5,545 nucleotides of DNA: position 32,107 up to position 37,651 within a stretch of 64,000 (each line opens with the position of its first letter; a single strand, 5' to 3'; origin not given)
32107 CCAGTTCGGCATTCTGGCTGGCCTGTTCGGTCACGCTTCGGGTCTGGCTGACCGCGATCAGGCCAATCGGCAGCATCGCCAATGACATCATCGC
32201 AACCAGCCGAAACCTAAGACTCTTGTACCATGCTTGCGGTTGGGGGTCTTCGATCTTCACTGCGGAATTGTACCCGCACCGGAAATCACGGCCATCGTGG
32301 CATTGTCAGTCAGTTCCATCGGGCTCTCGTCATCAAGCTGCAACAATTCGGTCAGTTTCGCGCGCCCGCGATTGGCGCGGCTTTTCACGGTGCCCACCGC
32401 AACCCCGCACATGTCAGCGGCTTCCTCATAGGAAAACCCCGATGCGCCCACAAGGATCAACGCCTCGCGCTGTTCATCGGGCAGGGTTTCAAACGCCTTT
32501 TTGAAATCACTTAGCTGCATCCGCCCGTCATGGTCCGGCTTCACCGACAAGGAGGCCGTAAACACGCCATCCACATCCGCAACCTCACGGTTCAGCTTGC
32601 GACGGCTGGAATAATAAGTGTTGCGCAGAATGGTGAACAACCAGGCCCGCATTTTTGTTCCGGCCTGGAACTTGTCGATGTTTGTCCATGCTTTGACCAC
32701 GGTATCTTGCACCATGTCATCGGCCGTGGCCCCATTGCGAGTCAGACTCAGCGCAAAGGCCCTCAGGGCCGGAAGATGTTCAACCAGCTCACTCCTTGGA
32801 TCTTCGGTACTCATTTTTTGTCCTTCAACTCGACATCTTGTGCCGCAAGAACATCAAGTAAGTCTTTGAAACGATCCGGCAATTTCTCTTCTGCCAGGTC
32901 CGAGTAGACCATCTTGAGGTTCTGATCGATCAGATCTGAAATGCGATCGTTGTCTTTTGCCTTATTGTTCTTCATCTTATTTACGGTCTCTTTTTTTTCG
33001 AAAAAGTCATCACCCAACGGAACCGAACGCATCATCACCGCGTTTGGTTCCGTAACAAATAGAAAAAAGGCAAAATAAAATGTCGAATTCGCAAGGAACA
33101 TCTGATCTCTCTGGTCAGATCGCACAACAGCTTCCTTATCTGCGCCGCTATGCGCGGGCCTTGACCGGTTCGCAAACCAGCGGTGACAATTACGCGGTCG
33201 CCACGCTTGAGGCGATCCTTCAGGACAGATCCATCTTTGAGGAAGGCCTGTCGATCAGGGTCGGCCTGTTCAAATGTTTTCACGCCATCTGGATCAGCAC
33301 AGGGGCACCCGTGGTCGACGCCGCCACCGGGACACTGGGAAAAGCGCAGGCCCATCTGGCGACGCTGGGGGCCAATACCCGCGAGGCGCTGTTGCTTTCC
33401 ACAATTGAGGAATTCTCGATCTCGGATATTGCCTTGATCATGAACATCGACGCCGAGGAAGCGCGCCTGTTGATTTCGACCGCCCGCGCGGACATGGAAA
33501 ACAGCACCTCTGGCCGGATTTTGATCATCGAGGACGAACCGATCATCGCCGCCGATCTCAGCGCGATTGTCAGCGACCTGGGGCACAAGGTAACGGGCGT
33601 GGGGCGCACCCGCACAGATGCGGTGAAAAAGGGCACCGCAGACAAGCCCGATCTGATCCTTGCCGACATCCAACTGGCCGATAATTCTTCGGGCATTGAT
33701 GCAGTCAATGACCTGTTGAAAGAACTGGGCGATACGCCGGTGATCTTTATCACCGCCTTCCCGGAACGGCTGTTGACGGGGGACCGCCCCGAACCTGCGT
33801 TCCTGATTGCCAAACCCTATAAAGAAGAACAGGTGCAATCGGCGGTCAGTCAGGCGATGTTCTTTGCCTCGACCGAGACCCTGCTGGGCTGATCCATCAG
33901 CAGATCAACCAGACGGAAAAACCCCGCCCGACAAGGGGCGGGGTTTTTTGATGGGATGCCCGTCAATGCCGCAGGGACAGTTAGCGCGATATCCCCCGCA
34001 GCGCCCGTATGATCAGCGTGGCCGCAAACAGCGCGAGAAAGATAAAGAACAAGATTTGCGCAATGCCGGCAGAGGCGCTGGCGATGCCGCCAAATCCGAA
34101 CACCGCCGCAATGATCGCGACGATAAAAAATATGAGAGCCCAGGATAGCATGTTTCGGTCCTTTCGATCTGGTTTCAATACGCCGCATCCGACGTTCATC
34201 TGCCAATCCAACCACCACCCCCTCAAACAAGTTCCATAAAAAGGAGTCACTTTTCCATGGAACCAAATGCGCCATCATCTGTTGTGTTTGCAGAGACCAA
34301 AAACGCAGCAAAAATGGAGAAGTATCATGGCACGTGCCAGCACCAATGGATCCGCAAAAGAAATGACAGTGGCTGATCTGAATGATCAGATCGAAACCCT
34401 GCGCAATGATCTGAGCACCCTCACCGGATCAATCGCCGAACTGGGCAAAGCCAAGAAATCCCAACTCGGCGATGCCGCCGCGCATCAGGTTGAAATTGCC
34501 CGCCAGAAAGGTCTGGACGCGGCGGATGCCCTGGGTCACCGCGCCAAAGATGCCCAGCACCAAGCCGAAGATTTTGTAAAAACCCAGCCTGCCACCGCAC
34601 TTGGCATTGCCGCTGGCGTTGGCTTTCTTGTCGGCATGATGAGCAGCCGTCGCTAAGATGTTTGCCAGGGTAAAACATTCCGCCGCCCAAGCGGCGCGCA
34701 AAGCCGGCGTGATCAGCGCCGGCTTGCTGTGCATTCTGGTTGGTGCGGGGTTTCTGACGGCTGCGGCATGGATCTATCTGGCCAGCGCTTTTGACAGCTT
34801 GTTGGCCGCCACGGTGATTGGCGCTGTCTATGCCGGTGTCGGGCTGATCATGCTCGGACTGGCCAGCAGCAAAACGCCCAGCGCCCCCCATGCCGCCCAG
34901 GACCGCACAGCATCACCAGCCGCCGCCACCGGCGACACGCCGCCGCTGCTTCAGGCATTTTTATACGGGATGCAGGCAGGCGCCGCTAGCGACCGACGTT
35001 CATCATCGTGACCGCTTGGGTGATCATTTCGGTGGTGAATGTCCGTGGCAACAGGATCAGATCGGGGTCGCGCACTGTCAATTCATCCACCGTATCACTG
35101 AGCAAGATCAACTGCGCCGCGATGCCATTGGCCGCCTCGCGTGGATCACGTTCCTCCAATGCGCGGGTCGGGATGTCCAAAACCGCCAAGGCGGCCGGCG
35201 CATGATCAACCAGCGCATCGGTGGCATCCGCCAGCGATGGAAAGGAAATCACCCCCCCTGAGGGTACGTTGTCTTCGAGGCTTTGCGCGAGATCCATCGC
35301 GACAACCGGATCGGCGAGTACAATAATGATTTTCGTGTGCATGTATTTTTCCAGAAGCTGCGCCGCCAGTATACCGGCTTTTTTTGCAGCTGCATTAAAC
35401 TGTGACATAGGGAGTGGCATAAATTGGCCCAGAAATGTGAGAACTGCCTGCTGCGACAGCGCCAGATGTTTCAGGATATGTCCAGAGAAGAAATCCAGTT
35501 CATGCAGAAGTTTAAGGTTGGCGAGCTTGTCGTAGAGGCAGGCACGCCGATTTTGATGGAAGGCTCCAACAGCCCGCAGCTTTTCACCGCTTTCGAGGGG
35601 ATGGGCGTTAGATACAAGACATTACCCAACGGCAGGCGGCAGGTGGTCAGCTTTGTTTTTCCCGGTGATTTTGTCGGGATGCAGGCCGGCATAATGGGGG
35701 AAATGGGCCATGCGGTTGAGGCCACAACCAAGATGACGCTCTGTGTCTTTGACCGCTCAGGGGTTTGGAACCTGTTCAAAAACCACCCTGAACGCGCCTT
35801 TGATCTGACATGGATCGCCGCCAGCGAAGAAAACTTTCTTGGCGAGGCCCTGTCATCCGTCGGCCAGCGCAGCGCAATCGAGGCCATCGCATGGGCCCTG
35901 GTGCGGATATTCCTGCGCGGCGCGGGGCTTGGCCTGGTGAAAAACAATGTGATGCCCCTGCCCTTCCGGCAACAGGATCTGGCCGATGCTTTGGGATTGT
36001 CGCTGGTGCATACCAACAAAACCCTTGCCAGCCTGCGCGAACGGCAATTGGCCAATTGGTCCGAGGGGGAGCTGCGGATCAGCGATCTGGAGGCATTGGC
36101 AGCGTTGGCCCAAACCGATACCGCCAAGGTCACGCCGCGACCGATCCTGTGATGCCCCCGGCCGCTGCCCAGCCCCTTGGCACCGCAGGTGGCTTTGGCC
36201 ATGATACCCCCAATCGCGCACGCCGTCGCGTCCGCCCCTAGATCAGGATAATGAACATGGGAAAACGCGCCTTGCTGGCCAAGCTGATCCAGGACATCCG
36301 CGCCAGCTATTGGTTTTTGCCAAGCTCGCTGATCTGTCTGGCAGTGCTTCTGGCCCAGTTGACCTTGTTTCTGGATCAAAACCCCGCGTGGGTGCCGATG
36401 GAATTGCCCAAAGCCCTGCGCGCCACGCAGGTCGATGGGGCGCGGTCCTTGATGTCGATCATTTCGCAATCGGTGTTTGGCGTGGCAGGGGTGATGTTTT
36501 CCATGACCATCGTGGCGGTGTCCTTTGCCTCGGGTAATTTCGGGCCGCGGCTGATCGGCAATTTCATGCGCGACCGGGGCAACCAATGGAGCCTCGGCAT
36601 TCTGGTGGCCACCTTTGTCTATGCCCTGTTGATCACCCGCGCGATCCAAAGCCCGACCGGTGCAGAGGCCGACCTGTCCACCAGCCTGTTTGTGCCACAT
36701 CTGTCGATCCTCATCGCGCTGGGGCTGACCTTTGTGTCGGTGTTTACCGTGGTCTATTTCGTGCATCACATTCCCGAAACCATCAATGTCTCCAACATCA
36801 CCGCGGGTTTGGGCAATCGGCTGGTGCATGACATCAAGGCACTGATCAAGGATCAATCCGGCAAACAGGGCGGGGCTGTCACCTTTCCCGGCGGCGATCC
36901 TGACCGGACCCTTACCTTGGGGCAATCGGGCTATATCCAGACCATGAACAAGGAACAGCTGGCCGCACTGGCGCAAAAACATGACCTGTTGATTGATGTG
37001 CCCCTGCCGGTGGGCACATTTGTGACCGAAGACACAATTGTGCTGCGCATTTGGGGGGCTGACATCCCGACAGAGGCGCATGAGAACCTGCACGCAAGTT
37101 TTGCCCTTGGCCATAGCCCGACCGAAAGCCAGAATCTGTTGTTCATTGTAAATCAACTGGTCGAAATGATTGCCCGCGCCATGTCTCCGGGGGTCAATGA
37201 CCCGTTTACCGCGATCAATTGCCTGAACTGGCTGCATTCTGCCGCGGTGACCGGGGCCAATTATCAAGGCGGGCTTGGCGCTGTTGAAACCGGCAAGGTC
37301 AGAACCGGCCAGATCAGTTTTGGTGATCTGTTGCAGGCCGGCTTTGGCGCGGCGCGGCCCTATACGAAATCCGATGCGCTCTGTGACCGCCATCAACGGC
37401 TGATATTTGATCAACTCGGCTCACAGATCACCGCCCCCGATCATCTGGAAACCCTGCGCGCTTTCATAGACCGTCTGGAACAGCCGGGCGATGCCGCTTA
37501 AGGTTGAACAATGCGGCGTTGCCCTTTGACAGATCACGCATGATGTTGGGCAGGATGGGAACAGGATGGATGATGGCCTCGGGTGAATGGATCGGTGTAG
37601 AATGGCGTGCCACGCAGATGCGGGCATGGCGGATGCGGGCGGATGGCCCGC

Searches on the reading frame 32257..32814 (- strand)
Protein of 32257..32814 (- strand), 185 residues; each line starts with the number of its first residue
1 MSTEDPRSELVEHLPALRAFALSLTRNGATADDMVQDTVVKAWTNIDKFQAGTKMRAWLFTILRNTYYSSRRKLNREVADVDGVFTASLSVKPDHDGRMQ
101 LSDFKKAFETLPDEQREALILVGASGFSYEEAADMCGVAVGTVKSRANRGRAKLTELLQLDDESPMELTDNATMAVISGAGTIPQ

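Call 3: search_protein_families(library=ncbifam, proteins=[window:32257-32814:-])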
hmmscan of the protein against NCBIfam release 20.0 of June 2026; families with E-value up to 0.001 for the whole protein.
window:32257-32814:- (185 aa): 83 families (the best 25 are shown)
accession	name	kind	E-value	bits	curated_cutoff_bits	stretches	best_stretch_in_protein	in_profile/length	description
NF009198.0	PRK12546.1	equivalog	2e-99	330.9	270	1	2-181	5-184/188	RNA polymerase sigma factor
NF009199.0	PRK12547.1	subfamily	1.6e-69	233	219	1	4-167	6-169/184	RNA polymerase sigma factor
NF009169.0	PRK12516.1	equivalog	2.6e-66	222.6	321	1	6-166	12-172/188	RNA polymerase sigma factor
NF009192.0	PRK12540.1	equivalog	5.7e-61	205.3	307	1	4-181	5-181/182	RNA polymerase sigma factor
NF009164.0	PRK12511.1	equivalog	4.2e-41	140.5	185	1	1-159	1-160/182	RNA polymerase sigma factor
TIGR02947.1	SigH_actino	hypoth_equivalog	6e-29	101.1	251.55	1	11-158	18-179/193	RNA polymerase sigma-70 factor, TIGR02947 family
NF007225.0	PRK09643.1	equivalog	5.3e-28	98.1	190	1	11-163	34-187/204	RNA polymerase sigma factor SigM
TIGR02950.1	SigM_subfam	subfamily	1.6e-25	89.8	147.95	1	12-158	8-158/159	RNA polymerase sigma factor, SigM family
NF007216.0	PRK09638.1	equivalog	1.5e-24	86.7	194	1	12-158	26-174/180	RNA polymerase sigma factor SigY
TIGR02983.1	SigE-fam_strep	subfamily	2.6e-24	86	141.55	1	10-160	12-160/162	SigE family RNA polymerase sigma factor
TIGR02959.1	SigZ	equivalog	1.5e-23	83.5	168.65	1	13-159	4-149/170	RNA polymerase sigma factor SigZ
TIGR02937.1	sigma70-ECF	superfamily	1.9e-23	82.9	42.9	1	8-157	4-164/165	sigma-70 family RNA polymerase sigma factor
NF007227.0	PRK09645.1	subfamily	2.8e-23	82.7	202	1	11-148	20-160/177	sigma-70 family RNA polymerase sigma factor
NF009185.0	PRK12533.1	equivalog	8.6e-23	81.1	248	1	12-163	37-198/231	RNA polymerase sigma factor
TIGR02989.1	Sig-70_gvs1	subfamily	1.3e-22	80.4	124.55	1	10-155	7-155/158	RNA polymerase sigma-70 factor, Rhodopirellula/Verrucomicrobium family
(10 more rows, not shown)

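Call 4: search_protein_families(library=pfam, proteins=[window:32257-32814:-])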
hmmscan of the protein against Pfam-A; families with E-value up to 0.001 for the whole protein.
window:32257-32814:- (185 aa): 5 families
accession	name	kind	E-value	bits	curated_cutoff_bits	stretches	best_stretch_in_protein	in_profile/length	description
PF04542.20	Sigma70_r2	-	2e-17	63.2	24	1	12-76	4-70/71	Sigma-70 region 2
PF08281.18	Sigma70_r4_2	-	2.5e-15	56.3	25.7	1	105-154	5-54/54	Sigma-70, region 4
PF22029.2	PhyR_sigma2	-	1.2e-13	51.3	27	1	11-63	2-54/55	Sigma2 domain of PhyR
PF04545.22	Sigma70_r4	-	3.7e-07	30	24.1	1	107-154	1-48/50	Sigma-70, region 4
PF07638.17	Sigma70_ECF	-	3.8e-05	24.1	21.1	1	70-156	104-181/185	ECF sigma factor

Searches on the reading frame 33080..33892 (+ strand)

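Call 7: search_protein_families(library=pfam, proteins=[window:33080-33892:+])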
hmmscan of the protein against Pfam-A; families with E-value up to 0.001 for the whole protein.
window:33080-33892:+ (270 aa): 4 families
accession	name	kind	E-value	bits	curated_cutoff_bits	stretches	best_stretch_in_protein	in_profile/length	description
PF22029.2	PhyR_sigma2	-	4e-27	94.4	27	1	14-68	1-55/55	Sigma2 domain of PhyR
PF00072.30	Response_reg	-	2e-11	44.5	30.2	1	147-229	1-81/111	Response regulator receiver domain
PF22233.2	PhyR_sigma-like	-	1.4e-09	38.1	27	1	93-140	1-48/50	Response regulator PhyR, sigma-like domain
PF08281.18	Sigma70_r4_2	-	2.2e-05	24.5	25.7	1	93-138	8-53/54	Sigma-70, region 4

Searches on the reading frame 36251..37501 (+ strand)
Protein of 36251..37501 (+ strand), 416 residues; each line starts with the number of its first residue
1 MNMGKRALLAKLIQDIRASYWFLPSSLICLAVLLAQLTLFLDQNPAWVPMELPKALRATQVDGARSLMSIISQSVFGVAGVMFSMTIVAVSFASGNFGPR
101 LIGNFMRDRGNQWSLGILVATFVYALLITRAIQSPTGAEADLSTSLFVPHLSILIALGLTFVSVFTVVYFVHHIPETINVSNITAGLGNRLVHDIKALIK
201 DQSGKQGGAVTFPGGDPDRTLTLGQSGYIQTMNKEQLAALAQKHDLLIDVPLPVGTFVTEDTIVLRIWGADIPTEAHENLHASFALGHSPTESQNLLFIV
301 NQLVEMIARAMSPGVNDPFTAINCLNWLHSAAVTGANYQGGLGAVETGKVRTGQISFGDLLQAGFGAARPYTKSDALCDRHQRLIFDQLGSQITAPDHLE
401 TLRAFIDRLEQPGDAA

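Call 12: search_protein_families(library=pfam, proteins=[window:36251-37501:+], max_evalue=0.00001)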
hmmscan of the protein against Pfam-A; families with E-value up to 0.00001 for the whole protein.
window:36251-37501:+ (416 aa): 1 family
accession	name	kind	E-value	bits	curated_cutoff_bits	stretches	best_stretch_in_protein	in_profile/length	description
PF10011.15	DUF2254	-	3.8e-93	312.7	28.8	1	17-376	1-356/368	Predicted membrane protein (DUF2254)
